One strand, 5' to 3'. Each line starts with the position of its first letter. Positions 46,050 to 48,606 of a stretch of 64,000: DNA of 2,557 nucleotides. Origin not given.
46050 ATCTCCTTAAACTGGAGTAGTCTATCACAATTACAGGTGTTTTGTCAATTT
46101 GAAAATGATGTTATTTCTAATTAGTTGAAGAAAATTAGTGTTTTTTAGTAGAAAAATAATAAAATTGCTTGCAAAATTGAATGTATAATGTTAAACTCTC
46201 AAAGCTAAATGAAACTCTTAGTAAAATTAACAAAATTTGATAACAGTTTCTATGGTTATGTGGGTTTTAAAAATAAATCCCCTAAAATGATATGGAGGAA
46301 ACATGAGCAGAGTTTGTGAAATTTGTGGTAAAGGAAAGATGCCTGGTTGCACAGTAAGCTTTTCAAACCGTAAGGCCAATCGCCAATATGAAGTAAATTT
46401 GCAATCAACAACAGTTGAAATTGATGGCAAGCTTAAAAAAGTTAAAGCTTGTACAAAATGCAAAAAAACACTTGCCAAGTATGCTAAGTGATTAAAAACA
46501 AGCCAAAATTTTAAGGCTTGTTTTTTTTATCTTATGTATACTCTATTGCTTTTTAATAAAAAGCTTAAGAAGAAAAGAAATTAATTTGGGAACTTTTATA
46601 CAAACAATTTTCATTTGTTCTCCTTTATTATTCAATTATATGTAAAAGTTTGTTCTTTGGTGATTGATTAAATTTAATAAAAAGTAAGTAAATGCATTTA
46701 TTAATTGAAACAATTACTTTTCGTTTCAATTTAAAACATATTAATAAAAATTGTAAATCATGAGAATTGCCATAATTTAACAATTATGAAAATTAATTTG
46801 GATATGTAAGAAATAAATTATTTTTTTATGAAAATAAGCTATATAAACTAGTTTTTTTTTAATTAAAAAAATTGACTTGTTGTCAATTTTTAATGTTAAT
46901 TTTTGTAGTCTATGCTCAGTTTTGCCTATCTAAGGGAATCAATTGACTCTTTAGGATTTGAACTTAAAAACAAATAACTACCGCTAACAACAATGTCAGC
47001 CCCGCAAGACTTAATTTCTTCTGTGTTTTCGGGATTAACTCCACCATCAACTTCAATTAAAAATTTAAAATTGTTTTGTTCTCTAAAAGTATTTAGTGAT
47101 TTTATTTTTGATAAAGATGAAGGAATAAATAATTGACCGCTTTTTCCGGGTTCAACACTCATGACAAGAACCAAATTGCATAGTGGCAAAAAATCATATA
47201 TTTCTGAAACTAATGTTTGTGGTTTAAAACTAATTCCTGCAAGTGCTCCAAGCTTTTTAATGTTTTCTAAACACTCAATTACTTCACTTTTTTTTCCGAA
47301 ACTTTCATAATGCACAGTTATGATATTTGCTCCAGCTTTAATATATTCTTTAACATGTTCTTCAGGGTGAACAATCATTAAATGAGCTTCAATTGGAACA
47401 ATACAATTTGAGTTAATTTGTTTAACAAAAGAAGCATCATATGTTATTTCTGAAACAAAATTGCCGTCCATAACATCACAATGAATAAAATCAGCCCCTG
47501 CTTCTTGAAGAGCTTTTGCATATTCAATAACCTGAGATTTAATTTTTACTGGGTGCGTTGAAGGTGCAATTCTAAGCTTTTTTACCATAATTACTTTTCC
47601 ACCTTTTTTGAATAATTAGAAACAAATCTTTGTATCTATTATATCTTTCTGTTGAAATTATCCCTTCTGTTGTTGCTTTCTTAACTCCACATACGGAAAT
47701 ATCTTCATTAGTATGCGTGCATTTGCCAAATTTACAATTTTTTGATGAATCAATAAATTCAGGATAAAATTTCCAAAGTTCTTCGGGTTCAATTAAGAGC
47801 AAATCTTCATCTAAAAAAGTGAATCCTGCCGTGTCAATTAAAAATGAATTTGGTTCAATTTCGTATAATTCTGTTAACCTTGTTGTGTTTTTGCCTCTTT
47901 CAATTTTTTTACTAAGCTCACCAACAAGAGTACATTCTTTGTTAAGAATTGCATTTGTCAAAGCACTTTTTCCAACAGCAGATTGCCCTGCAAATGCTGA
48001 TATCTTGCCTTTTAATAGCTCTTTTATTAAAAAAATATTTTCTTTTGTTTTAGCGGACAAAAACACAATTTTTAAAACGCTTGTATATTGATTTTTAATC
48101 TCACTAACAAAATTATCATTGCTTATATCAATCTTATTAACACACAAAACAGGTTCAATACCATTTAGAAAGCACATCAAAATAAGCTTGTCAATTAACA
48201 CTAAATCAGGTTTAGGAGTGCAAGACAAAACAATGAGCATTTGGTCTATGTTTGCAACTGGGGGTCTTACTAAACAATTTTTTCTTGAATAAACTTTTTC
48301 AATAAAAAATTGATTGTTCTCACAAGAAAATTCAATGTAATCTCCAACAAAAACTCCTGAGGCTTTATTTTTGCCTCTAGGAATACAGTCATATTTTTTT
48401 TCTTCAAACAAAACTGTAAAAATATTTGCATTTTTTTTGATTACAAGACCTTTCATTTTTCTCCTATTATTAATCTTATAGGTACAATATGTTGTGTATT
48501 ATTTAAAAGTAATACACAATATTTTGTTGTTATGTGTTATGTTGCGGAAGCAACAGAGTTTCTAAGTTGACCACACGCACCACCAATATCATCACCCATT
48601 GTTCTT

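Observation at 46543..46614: A 23-codon ORF missing from the track between rpe and rpmB looks like spoVM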

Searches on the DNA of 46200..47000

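Call 47: search_rna_families(source=window, start=46200, end=47000, threshold=evalue, max_evalue=1)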
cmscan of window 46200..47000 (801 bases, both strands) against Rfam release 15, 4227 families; matches with E-value up to 1: 2.
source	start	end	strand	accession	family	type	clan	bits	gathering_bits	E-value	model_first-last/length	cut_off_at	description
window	46863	46933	-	RF02891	AgrB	Gene; antisense;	-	20.7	40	0.72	1-84/84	no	ArsR-gov region gene B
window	46886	47000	+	RF02763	IsrM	Gene; sRNA;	-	11.6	376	0.99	1-319/329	3'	IsrM sRNA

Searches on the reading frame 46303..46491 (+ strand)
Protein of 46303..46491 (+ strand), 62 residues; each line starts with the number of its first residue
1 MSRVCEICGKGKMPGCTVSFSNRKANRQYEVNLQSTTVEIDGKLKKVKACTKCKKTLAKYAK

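Call 3: search_protein_families(library=pfam, proteins=[window:46303-46491:+], max_evalue=10)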
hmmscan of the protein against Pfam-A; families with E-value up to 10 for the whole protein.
window:46303-46491:+ (62 aa): 7 families
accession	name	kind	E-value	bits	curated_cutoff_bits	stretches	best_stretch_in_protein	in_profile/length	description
PF00830.24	Ribosomal_L28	-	5.1e-16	58.9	27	1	3-59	1-59/60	Ribosomal L28 family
PF17387.8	Glyco_hydro_59M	-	0.12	13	28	1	19-54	36-71/116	Glycosyl hydrolase family 59 central domain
PF25813.1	zf_VAL1_N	-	0.13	12.7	27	1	3-22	10-29/50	VAL1-like, N-terminal zinc finger domain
PF04032.22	Rpr2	-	0.9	10.3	29.3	1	3-54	46-90/90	RNAse P Rpr2/Rpp21/SNM1 subunit domain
PF00096.32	zf-C2H2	-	1.5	9.9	25.2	0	50-57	3-10/23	Zinc finger, C2H2 type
PF13894.12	zf-C2H2_4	-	2.7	9.4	27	0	4-10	2-8/24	C2H2-type zinc finger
PF24485.1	zf-C2H2_DHX34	-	3.8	8.1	27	0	50-57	4-11/25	DHX34-like, C2H2-type zinc finger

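Call 4: search_protein_families(library=ncbifam, proteins=[window:46303-46491:+], max_evalue=10)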
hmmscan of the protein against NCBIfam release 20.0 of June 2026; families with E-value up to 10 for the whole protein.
window:46303-46491:+ (62 aa): 1 family
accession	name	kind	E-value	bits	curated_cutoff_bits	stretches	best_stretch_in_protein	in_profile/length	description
TIGR00009.1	L28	equivalog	1e-15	57.9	48.3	1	1-55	1-57/58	50S ribosomal protein L28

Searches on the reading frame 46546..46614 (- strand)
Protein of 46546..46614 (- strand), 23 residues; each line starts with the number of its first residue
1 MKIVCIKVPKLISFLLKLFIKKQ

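Call 3: search_protein_families(library=pfam, proteins=[window:46546-46614:-], max_evalue=10)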
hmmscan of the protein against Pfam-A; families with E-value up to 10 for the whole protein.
seq(23 aa): 0 families

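Call 4: search_protein_families(library=ncbifam, proteins=[window:46546-46614:-], max_evalue=10)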
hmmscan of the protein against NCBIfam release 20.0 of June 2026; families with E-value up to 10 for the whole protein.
seq(23 aa): 1 family
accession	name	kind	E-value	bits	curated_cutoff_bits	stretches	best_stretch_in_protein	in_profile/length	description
NF033436.3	SpoVM_broad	equivalog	0.00059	19.8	31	1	1-21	1-21/26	stage V sporulation protein SpoVM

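Call 13: search_protein_families(library=ncbifam, alignment_id=A1, max_evalue=1)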
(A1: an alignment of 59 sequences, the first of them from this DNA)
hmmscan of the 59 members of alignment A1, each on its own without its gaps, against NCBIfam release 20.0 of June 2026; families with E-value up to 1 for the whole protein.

A. member 1, seq(23 aa): 1 family
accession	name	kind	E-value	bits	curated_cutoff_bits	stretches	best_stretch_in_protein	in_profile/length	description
NF033436.3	SpoVM_broad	equivalog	0.00059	19.8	31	1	1-21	1-21/26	stage V sporulation protein SpoVM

B. families by the number of members that match (of 59 scanned): 3 families
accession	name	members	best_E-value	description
NF033436.3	SpoVM_broad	36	2.3e-07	stage V sporulation protein SpoVM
NF011327.0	PRK14741.1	21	3.7e-05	stage V sporulation protein SpoVM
NF033608.1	type_I_tox_Fst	2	0.014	type I toxin-antitoxin system Fst family toxin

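Call 14: search_protein_families(library=pfam, alignment_id=A1, max_evalue=1)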
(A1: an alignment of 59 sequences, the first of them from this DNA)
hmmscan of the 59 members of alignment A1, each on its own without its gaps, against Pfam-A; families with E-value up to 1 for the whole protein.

A. member 1, seq(23 aa): 0 families

B. families by the number of members that match (of 59 scanned): 3 families
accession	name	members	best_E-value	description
PF08183.16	SpoV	3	0.029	Stage V sporulation protein family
PF22795.1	DUF4796_N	2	0.11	DUF4796 N-terminal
PF01842.31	ACT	1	0.19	ACT domain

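Call 15: search_solved_structures(query=A1, max_evalue=10, show_alignments=3)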
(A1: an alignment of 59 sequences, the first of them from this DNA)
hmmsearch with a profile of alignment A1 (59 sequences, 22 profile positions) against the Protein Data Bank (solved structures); distinct sequences matched with E-value up to 10: 2.
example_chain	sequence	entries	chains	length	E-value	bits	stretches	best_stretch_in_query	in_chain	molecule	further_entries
2mvh_A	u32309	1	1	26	0.017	18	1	5-16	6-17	Stage V sporulation protein M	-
8j5d_D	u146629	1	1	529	1.3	12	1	6-21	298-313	Phosphoglucan phosphatase LSF1, chloroplastic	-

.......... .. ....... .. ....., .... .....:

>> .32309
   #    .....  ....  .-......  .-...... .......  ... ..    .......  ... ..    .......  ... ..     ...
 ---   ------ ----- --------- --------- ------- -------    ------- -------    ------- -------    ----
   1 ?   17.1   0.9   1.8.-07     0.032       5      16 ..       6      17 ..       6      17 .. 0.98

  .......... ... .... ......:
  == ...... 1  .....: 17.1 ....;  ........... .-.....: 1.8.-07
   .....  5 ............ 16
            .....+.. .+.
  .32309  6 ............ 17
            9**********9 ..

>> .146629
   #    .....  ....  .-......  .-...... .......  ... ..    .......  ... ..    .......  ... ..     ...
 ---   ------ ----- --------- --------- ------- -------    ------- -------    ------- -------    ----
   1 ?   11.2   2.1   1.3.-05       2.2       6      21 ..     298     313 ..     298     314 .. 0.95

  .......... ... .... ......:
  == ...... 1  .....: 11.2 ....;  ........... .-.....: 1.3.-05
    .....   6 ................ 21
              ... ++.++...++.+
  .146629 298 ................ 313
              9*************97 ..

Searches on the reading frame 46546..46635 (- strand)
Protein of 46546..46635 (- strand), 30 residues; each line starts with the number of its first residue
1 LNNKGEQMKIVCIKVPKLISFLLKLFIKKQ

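Call 30: search_protein_representatives(protein=window:46546-46635:-)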
Query: 30 residues. Proteins with E-value up to 0.001 (for the whole library): 0; up to 1e-10: 0; up to 1e-30: 0. The best 0 are listed.

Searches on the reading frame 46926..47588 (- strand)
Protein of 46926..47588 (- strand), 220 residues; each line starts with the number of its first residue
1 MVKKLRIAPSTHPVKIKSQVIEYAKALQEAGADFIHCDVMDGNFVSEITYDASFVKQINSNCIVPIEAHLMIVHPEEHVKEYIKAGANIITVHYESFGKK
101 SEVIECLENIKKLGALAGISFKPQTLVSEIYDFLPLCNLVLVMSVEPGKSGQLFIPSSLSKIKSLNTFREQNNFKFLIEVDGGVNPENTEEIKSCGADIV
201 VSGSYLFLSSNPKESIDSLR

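Call 3: search_protein_families(library=pfam, proteins=[window:46926-47588:-], max_evalue=10)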
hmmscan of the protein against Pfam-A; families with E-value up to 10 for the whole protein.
window:46926-47588:- (220 aa): 11 families
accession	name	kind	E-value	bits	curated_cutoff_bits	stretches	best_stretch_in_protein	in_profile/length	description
PF00834.25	Ribul_P_3_epim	-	7.2e-57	192.4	21.1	1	7-207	2-198/198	Ribulose-phosphate 3 epimerase family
PF01729.25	QRPTase_C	-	3.7e-06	27.2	23.1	2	161-204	113-156/169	Quinolinate phosphoribosyl transferase, C-terminal domain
PF00977.27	His_biosynth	-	0.00033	20.6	23.6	1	16-121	27-130/228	Histidine biosynthesis protein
PF00215.30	OMPdecase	-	0.0014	19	27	1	177-216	178-218/221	Orotidine 5'-phosphate decarboxylase / HUMPS family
PF04055.27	Radical_SAM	-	0.0033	18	29.5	1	4-43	77-113/166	Radical SAM superfamily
PF00478.31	IMPDH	-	0.023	14.2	25.6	1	14-92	99-172/345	IMP dehydrogenase / GMP reductase domain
PF25509.1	DUF7916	-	0.064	12.7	27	1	22-117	121-226/296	Domain of unknown function (DUF7916)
PF13277.11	YmdB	-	0.095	12.4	27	0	182-212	42-72/253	YmdB-like protein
PF01791.15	DeoC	-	0.096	12.7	23.8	1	52-115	56-119/229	DeoC/LacD family aldolase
PF04027.18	DUF371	-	0.18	12.2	25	1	47-103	18-72/133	Domain of unknown function (DUF371)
PF01208.23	URO-D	-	0.19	11.2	23.9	1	17-88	184-258/346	Uroporphyrinogen decarboxylase (URO-D)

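Call 4: search_protein_families(library=ncbifam, proteins=[window:46926-47588:-], max_evalue=10)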
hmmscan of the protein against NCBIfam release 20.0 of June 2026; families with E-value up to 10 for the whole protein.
window:46926-47588:- (220 aa): 24 families
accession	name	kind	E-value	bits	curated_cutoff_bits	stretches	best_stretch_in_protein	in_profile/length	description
NF004076.0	PRK05581.1-4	subfamily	1.5e-67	227.1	165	1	3-215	3-211/221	ribulose-phosphate 3-epimerase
TIGR01163.1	rpe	equivalog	1.5e-63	214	212.6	1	19-220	13-211/211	ribulose-phosphate 3-epimerase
NF007266.0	PRK09722.1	equivalog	1e-46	159.3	271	1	20-207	17-202/230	D-allulose 6-phosphate 3-epimerase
NF005986.0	PRK08091.1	equivalog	1.8e-21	77.2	264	1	25-212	32-216/229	ribulose-phosphate 3-epimerase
NF005944.0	PRK08005.1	equivalog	1.5e-20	73.4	376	1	12-212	4-200/210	ribulose-phosphate 3 epimerase family protein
NF010658.0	PRK14057.1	equivalog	8e-10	38.6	530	1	23-211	37-229/254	epimerase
NF005442.0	PRK07028.1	equivalog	5e-06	25.4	593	2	172-217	159-204/430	bifunctional hexulose-6-phosphate synthase/ribonuclease regulator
TIGR03128.2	RuMP_HxlA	equivalog_domain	6e-06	26.1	200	1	162-218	145-200/205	3-hexulose-6-phosphate synthase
NF009833.0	PRK13307.1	equivalog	5.3e-05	22.3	274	1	164-217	321-373/392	bifunctional 5,6,7,8-tetrahydromethanopterin hydro-lyase/3-hexulose-6-phosphate synthase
NF008985.0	PRK12331.1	equivalog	0.00018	20.4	718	1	9-97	145-233/465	oxaloacetate decarboxylase subunit alpha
TIGR00078.1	nadC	equivalog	0.0002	20.7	198.4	1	162-204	213-255/269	carboxylating nicotinate-nucleotide diphosphorylase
TIGR01303.1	IMP_DH_rel_1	equivalog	0.00024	20.2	562.75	1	13-92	219-293/475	GuaB1 family IMP dehydrogenase-related protein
NF005869.0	PRK07807.1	equivalog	0.00071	18.7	549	1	4-92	215-295/479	GuaB1 family IMP dehydrogenase-related protein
NF003198.0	PRK04169.1-2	subfamily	0.00093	18.4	247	1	173-216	195-239/249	geranylgeranylglyceryl/heptaprenylglyceryl phosphate synthase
NF041755.1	RuMP_HxlAB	equivalog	0.0039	16.2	500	1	174-214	161-201/391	bifunctional 3-hexulose-6-phosphate synthase/6-phospho-3-hexuloisomerase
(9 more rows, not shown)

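Call 5: find_related_loci(query=window:46926-47588:-, collection=genome_contigs, flank=3000)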
Query window:46926-47588:- (220 aa) in genome_contigs; peptide patterns used: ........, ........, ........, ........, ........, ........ (x = any residue, [..] = any of these).
262 stretches matched a pattern; 172 encode a relative of the query (tblastn E <= 1e-3); the best 80 are kept; 80 distinct loci.
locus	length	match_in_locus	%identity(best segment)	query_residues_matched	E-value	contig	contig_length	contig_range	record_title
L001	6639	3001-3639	46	7-220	5e-66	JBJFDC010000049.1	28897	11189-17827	MAG: Christensenellales bacterium isolate LOHA32_bin.042 NODE_853_length_28897_cov_6.402746, whole genome shotgun sequen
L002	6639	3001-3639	46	7-220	2e-65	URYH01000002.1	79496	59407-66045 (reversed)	uncultured Clostridiales bacterium isolate UMGS1470 genome assembly, contig: NODE_230_length_79496_cov_4.361174, whole g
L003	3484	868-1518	46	1-220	3e-65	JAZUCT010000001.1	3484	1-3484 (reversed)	MAG: Clostridia bacterium isolate T1900045313_YK20190002.MAGScoT_cleanbin_000055 SGB_6253_k141_1840154, whole genome sho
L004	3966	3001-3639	45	7-220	5e-65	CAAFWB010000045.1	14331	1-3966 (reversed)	MAG TPA_asm: Clostridia bacterium, isolate HGM11348, WGS project CAAFWB010000000 data, contig: SRS475534_10_k119_138818,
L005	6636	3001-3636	47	7-219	1e-61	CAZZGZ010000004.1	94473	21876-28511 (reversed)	MAG TPA_asm: uncultured Lachnospiraceae bacterium isolate SRP222994_co1_522 genome assembly, contig: NODE_224_length_944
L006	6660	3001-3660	44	1-220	2e-59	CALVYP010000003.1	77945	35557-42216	MAG: uncultured Clostridia bacterium isolate BRZ_N__bin21 genome assembly, contig: BRZ_N__NODE_836_length_77945_cov_7.23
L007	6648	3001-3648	47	4-220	2e-59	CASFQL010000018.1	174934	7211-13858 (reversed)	uncultured Christensenella sp. isolate SI.O16.metabat-bins.132 genome assembly, contig: SI.O16.metabat-bins.132.fa_k141_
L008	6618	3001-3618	47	5-211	2e-58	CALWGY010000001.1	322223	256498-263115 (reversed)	MAG: uncultured Clostridia bacterium isolate BRZ_DK__bin13 genome assembly, contig: BRZ_DK__NODE_24_length_322223_cov_87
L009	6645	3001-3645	45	4-220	6e-57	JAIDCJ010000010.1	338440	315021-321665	MAG: Clostridia bacterium isolate SC0309_S10_1 SC0309_S10_1_contig_10, whole genome shotgun sequence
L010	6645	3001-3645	44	4-220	2e-56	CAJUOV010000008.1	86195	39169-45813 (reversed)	MAG TPA_asm: uncultured Christensenellaceae bacterium isolate MGBC162829 genome assembly, contig: MGBC162829.8, whole ge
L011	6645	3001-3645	44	4-220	1e-55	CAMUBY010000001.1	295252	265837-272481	MAG TPA_asm: uncultured Clostridia bacterium isolate SRR14038236_bin.22_metawrap_v1.3_MAG genome assembly, contig: NODE.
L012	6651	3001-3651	44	2-220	1e-55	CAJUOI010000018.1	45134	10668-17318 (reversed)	MAG TPA_asm: uncultured Christensenellaceae bacterium isolate MGBC148030 genome assembly, contig: MGBC148030.18, whole g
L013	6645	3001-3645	43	4-220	1e-53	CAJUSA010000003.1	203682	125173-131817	MAG TPA_asm: uncultured Christensenellaceae bacterium isolate MGBC162833 genome assembly, contig: MGBC162833.3, whole ge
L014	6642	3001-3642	42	5-220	1e-53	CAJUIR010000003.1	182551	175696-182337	MAG TPA_asm: uncultured Christensenellaceae bacterium isolate MGBC152421 genome assembly, contig: MGBC152421.3, whole ge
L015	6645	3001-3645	42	4-220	5e-53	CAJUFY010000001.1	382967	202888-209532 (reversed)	MAG TPA_asm: uncultured Christensenella sp. isolate MGBC141815 genome assembly, contig: MGBC141815.1, whole genome shotg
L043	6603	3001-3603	41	18-220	2e-48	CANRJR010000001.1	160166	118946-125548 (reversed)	MAG: uncultured Clostridia bacterium isolate Lapin-024__bin30 genome assembly, contig: Lapin-024__NODE_55_length_160166_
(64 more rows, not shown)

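Call 17: find_encoding_contigs(protein=window:46926-47588:-, flank=3000, max_places=10)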
Protein window:46926-47588:- (220 aa): no gene with exactly this product is on record in the collection.

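Call 18: find_related_loci(query=window:46926-47588:-, collection=metagenome_contigs, flank=2500)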
Query window:46926-47588:- (220 aa) in metagenome_contigs; peptide patterns used: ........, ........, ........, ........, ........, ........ (x = any residue, [..] = any of these).
243 stretches matched a pattern; 87 encode a relative of the query (tblastn E <= 1e-3); the best 80 are kept; 80 distinct loci.
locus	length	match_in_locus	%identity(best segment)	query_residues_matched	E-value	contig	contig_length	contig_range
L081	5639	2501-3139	46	7-220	8e-66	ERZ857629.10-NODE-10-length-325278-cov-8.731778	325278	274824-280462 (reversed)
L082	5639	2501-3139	46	7-220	2e-65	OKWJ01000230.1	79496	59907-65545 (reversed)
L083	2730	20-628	46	18-220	1e-65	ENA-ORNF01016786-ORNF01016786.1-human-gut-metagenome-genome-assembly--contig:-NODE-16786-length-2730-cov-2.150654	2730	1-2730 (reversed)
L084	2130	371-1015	45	5-220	3e-59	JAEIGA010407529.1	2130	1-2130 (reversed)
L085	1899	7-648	42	5-220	7e-55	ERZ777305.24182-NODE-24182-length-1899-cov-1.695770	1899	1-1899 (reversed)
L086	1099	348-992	43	4-220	5e-56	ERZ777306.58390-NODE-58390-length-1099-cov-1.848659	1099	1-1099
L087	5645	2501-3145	39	4-220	7e-49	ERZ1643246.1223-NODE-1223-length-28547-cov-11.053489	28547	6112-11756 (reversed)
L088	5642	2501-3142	38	4-219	3e-48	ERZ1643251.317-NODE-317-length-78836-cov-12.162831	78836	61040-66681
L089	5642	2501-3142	38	4-219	3e-48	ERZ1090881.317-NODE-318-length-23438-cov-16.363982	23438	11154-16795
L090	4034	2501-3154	42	5-220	2e-48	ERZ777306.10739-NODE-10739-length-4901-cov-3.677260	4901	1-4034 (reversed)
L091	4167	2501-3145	39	4-220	1e-48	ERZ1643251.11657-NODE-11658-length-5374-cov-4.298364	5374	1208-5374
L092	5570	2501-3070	43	28-220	6e-48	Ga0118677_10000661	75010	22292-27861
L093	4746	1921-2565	38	4-220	5e-48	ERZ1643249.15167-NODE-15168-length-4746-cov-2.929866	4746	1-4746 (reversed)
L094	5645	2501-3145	38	4-220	6e-48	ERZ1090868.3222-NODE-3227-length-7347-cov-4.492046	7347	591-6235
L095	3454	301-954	38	1-220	8e-48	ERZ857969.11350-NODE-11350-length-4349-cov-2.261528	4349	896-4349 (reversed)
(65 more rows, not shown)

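Call 44: search_protein_families(library=pfam, proteins=[L043:3606-4229:+], max_evalue=0.0001)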
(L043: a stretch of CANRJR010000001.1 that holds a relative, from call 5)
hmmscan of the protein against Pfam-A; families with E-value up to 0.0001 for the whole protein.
L043:3606-4229:+ (207 aa): 2 families
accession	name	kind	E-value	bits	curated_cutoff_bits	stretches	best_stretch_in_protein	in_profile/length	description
PF04263.21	TPK_catalytic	-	1.1e-13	51.6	30.7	1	24-114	8-106/113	Thiamin pyrophosphokinase, catalytic domain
PF04265.19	TPK_B1_binding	-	9.6e-10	38.4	22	1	142-198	10-67/67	Thiamin pyrophosphokinase, vitamin B1 binding domain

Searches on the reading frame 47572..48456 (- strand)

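Call 3: search_protein_families(library=pfam, proteins=[window:47572-48456:-], max_evalue=10)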
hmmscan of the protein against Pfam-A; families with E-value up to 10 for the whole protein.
window:47572-48456:- (294 aa): 10 families
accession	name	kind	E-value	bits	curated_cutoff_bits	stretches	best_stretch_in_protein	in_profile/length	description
PF03193.22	RsgA_GTPase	-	3.4e-42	144.7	30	1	55-215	1-171/174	RsgA GTPase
PF01926.29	MMR_HSR1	-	4.1e-06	27.3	21.9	1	154-219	3-57/113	50S ribosome-binding GTPase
PF16745.11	RsgA_N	-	1.9e-05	24.7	27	1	2-49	1-50/54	RsgA N-terminal domain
PF00009.33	GTP_EFTU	-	0.0012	18.8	26.5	1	69-142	92-176/188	Elongation factor Tu GTP binding domain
PF16897.10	MMR_HSR1_Xtn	-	0.012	16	35.2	1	101-146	57-98/106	C-terminal region of MMR_HSR1 domain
PF00071.28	Ras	-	0.031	14.3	21.6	1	98-141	103-149/162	Ras family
PF18700.6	Castor1_N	-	0.038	14.3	26.5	1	118-144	10-36/61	Cytosolic arginine sensor for mTORC1 subunit 1 N-terminal domain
PF00005.33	ABC_tran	-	0.22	12.6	25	1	148-181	9-42/137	ABC transporter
PF18913.5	FBPase_C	-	0.22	11.8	27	1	188-227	64-105/127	Fructose-1-6-bisphosphatase, C-terminal domain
PF13481.12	AAA_25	-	0.33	11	27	1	142-167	24-50/195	AAA domain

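Call 4: search_protein_families(library=ncbifam, proteins=[window:47572-48456:-], max_evalue=10)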
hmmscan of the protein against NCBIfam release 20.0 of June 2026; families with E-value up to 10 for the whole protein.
window:47572-48456:- (294 aa): 18 families
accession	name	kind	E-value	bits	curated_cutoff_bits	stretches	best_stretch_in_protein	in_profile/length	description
TIGR00157.1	TIGR00157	equivalog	3.2e-52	177.5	100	1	36-278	2-245/247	ribosome small subunit-dependent GTPase A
NF008931.0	PRK12288.1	equivalog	3.7e-43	147.9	360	1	51-283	94-334/347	small ribosomal subunit biogenesis GTPase RsgA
NF008932.0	PRK12289.1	equivalog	5.2e-39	134.3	483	1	32-278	56-297/363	small ribosomal subunit biogenesis GTPase RsgA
TIGR03597.1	GTPase_YqeH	equivalog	3.1e-08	33.2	297.4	1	105-232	97-235/361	ribosome biogenesis GTPase YqeH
TIGR03594.1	GTPase_EngA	equivalog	1.5e-06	27.5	306.7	2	154-212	179-233/432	ribosome biogenesis GTPase Der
TIGR03918.1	GTP_HydF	equivalog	1.6e-06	27.2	325.55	2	154-212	11-66/392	[FeFe] hydrogenase H-cluster maturation GTPase HydF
TIGR03598.1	GTPase_YsxC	equivalog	7.2e-06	25.8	124.45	1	154-214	22-76/186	ribosome biogenesis GTP-binding protein YihA/YsxC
NF000908.1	PRK00089.1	equivalog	2.9e-05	23.5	237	2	153-179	6-32/291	GTPase Era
TIGR00231.1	small_GTP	domain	0.00035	20.4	42.5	2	155-211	8-62/164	GTP-binding protein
TIGR00450.1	mnmE_trmE_thdF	equivalog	0.0039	16.3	252.6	1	116-181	182-240/446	tRNA uridine-5-carboxymethylaminomethyl(34) synthesis GTPase MnmE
NF003255.0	PRK04213.1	equivalog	0.0053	16.1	164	1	155-216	14-66/204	GTP-binding protein EngB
TIGR03156.1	GTP_HflX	equivalog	0.0054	15.7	216.75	1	100-149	302-348/351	GTPase HflX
TIGR03596.1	GTPase_YlqF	equivalog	0.012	15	208.2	1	125-212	92-173/276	ribosome biogenesis GTPase YlqF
TIGR00645.1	HI0507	hypoth_equivalog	0.027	14.8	144.4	1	66-148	44-126/167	TIGR00645 family protein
TIGR00436.1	era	equivalog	0.029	13.7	116.25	1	155-213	5-59/270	GTPase Era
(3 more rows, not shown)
